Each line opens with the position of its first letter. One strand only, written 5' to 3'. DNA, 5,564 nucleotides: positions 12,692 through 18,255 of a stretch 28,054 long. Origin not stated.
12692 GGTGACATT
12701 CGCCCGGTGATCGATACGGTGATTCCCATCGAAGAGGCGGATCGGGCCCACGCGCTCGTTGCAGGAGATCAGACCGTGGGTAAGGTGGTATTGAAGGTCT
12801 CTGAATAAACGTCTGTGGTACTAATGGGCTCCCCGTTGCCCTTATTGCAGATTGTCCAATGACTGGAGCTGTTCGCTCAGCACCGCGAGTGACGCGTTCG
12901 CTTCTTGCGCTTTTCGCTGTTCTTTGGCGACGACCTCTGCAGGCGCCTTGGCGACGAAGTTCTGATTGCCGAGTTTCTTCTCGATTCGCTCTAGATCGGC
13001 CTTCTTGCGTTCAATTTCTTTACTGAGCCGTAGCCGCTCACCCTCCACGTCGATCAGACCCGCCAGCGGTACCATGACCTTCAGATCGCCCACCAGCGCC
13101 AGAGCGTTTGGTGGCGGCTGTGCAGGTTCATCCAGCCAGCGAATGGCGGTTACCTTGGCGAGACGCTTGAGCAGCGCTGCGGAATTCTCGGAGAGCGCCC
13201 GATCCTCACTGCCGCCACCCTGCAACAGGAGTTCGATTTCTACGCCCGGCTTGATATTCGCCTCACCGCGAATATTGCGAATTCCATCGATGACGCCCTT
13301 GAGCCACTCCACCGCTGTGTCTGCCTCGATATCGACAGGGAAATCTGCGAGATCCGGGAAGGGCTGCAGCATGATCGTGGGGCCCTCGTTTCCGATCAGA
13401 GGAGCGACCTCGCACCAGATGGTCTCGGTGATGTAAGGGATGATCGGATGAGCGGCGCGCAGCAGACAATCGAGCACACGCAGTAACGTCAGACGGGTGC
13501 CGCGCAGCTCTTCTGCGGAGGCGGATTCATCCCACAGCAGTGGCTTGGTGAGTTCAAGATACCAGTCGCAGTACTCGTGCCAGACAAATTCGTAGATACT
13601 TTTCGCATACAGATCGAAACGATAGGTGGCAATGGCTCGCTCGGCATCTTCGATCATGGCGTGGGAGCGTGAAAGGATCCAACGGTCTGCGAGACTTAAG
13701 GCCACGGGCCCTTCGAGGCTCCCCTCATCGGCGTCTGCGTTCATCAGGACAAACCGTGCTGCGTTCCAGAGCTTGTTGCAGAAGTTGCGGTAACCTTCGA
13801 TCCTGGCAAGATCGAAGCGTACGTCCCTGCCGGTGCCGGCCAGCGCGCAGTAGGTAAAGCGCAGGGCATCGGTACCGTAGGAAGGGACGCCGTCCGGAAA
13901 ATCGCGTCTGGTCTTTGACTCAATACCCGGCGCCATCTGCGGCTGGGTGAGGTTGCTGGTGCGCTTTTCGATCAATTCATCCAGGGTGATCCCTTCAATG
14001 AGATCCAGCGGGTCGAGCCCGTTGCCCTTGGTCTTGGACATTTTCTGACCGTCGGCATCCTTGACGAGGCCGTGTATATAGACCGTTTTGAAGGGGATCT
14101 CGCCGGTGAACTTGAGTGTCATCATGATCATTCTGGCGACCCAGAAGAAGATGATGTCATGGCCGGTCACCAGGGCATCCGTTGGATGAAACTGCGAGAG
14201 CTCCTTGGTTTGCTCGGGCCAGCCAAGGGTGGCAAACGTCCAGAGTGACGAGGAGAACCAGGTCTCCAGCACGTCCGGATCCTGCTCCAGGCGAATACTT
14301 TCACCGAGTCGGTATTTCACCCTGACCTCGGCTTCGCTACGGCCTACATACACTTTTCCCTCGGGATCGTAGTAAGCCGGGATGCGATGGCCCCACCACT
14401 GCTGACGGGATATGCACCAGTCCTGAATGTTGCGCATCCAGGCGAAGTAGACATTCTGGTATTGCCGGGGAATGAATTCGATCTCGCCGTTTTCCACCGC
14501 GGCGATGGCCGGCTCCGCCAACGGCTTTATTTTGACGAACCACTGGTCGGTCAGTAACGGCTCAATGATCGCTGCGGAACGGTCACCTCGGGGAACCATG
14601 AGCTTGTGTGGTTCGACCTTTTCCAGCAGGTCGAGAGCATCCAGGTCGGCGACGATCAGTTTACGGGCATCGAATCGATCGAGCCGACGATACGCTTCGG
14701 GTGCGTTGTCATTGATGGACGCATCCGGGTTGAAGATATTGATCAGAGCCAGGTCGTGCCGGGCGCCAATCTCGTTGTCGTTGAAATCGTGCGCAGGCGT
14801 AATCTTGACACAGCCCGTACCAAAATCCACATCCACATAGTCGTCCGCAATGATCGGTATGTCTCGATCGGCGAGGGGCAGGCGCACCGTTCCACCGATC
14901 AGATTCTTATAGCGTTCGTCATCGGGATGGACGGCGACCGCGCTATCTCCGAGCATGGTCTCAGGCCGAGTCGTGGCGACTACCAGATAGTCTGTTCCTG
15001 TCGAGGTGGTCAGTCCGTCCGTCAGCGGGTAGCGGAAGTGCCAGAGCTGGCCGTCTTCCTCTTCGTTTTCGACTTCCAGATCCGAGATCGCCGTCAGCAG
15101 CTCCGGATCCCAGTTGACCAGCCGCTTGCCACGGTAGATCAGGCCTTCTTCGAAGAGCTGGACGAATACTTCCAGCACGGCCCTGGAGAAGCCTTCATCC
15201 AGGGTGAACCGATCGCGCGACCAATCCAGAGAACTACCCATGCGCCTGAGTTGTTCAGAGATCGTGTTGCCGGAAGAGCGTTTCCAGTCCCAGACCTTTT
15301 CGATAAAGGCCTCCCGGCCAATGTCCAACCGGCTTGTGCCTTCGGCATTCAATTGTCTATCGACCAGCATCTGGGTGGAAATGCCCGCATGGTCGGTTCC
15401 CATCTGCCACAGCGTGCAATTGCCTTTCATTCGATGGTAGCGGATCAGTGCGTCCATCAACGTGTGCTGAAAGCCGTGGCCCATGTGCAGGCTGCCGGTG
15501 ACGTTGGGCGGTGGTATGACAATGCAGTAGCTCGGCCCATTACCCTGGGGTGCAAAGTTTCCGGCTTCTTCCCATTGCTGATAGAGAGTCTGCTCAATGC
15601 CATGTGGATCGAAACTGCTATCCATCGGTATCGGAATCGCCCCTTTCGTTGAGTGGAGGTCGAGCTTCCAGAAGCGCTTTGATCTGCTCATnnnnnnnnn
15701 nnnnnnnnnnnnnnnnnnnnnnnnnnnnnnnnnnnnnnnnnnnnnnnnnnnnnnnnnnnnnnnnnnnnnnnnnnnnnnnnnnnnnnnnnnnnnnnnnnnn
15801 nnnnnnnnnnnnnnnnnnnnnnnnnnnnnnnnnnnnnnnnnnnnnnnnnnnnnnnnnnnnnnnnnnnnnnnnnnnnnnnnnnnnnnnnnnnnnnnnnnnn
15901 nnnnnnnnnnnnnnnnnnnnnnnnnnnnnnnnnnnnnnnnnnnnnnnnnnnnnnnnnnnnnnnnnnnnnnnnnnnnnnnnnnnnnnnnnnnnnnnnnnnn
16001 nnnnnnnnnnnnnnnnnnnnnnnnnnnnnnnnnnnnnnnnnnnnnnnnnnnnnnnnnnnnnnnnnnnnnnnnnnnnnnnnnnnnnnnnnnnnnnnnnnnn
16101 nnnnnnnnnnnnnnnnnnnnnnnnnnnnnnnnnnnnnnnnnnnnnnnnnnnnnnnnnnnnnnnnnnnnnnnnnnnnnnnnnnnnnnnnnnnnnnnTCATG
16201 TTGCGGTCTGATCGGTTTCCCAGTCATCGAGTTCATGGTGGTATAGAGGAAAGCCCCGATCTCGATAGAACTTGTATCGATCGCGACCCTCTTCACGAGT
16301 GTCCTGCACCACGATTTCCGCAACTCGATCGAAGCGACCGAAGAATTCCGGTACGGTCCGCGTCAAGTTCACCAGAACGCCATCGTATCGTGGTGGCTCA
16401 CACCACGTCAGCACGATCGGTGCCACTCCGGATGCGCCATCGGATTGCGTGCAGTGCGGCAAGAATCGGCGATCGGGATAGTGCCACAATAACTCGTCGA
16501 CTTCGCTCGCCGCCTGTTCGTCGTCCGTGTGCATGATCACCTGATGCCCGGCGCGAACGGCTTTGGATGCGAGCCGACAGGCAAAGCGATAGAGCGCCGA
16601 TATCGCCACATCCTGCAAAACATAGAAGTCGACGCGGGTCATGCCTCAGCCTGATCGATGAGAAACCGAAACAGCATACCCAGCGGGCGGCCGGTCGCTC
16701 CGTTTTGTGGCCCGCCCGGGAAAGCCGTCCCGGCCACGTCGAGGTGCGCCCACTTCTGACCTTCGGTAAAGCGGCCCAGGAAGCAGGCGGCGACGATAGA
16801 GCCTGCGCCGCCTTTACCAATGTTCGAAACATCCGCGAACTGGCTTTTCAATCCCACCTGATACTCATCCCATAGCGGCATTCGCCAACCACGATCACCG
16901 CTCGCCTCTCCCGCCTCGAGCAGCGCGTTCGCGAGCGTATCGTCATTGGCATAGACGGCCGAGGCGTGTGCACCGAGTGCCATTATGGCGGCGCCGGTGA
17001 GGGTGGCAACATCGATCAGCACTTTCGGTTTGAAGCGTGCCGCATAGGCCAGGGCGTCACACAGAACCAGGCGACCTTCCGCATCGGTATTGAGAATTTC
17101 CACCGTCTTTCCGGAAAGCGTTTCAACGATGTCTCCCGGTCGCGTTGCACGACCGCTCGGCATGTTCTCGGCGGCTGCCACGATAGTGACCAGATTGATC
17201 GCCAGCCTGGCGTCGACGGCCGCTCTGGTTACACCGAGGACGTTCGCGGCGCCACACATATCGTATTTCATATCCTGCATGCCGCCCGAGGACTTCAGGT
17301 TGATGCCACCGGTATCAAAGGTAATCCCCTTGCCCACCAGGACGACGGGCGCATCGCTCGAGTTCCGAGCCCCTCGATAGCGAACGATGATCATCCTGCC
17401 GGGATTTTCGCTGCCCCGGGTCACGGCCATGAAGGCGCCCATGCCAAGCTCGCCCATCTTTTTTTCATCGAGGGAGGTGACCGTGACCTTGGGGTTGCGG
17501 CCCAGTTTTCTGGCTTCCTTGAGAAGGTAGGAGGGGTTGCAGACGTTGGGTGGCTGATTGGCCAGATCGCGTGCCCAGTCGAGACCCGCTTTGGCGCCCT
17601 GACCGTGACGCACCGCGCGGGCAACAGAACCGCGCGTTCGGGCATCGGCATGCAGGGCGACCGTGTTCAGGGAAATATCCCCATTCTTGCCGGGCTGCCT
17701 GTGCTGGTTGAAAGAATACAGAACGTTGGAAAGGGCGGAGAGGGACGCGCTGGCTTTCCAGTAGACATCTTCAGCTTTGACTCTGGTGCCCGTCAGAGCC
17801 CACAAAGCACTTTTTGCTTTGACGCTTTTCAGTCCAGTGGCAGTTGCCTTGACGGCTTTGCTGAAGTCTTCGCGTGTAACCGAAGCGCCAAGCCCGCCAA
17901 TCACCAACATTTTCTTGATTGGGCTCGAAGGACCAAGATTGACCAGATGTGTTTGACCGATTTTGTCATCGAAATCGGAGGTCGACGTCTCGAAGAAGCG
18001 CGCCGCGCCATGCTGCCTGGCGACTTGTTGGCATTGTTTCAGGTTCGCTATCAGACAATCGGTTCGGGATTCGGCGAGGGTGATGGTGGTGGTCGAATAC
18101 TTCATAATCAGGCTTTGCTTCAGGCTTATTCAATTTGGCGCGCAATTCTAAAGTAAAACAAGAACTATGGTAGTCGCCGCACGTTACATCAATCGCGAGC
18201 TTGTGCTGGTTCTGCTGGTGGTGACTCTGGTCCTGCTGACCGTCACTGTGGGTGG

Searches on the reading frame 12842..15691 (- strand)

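Call 16: search_protein_families(library=pfam, proteins=[window:12842-15691:-], max_evalue=0.001)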
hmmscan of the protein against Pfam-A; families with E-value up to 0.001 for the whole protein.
window:12842-15691:- (949 aa): 5 families
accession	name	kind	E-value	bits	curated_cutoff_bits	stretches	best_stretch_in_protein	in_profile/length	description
PF00133.28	tRNA-synt_1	-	2.2e-144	481.7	22.7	1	36-627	2-414/414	tRNA synthetases class I (I, L, M and V)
PF08264.19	Anticodon_1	-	1.9e-36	125.6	25.1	1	669-821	1-146/148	Anticodon-binding domain of tRNA ligase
PF10458.14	Val_tRNA-synt_C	-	1.4e-16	60.9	25.9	1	881-945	1-65/66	Valyl tRNA synthetase tRNA binding arm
PF09334.17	tRNA-synt_1g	-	3e-14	53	20.1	2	357-573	157-350/391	tRNA synthetases class I (M)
PF13603.12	tRNA-synt_1_2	-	1.2e-07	31.8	25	1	266-326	86-146/185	Leucyl-tRNA synthetase, editing domain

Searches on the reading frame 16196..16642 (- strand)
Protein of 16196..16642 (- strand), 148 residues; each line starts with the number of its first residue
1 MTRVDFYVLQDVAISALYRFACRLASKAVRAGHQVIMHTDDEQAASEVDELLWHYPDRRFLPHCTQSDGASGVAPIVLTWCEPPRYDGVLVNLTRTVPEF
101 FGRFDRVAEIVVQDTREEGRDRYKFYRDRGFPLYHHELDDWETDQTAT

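Call 56: search_protein_families(library=pfam, proteins=[window:16196-16642:-], max_evalue=0.0001)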
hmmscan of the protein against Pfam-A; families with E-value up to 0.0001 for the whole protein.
window:16196-16642:- (148 aa): 1 family
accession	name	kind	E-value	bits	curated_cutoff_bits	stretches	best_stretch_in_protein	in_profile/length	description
PF04364.18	DNA_pol3_chi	-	9.2e-38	129.9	25.4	1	1-133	1-134/135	DNA polymerase III chi subunit, HolC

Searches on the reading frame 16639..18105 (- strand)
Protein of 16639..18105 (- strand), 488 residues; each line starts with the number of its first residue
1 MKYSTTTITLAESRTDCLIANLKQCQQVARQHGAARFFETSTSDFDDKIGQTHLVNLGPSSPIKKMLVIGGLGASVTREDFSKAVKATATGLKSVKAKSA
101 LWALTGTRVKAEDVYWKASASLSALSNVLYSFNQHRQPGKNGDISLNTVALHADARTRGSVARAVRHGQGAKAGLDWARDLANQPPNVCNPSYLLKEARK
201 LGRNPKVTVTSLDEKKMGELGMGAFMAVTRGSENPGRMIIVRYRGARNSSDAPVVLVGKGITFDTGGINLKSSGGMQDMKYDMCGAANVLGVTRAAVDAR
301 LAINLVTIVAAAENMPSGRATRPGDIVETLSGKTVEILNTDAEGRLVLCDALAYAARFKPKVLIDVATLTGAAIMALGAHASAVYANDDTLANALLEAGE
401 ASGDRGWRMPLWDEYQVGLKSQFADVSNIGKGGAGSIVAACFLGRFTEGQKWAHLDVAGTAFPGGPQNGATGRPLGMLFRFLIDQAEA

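Call 56: search_protein_families(library=pfam, proteins=[window:16639-18105:-], max_evalue=0.0001)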
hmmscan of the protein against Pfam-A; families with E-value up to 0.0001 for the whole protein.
window:16639-18105:- (488 aa): 2 families
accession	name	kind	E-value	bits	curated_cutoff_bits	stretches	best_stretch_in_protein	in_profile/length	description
PF00883.26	Peptidase_M17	-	1.8e-120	402.3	25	1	177-478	2-309/310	Cytosol aminopeptidase family, catalytic domain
PF02789.23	Peptidase_M17_N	-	2.2e-12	47.5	23.4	1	42-136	31-126/129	Cytosol aminopeptidase family, N-terminal domain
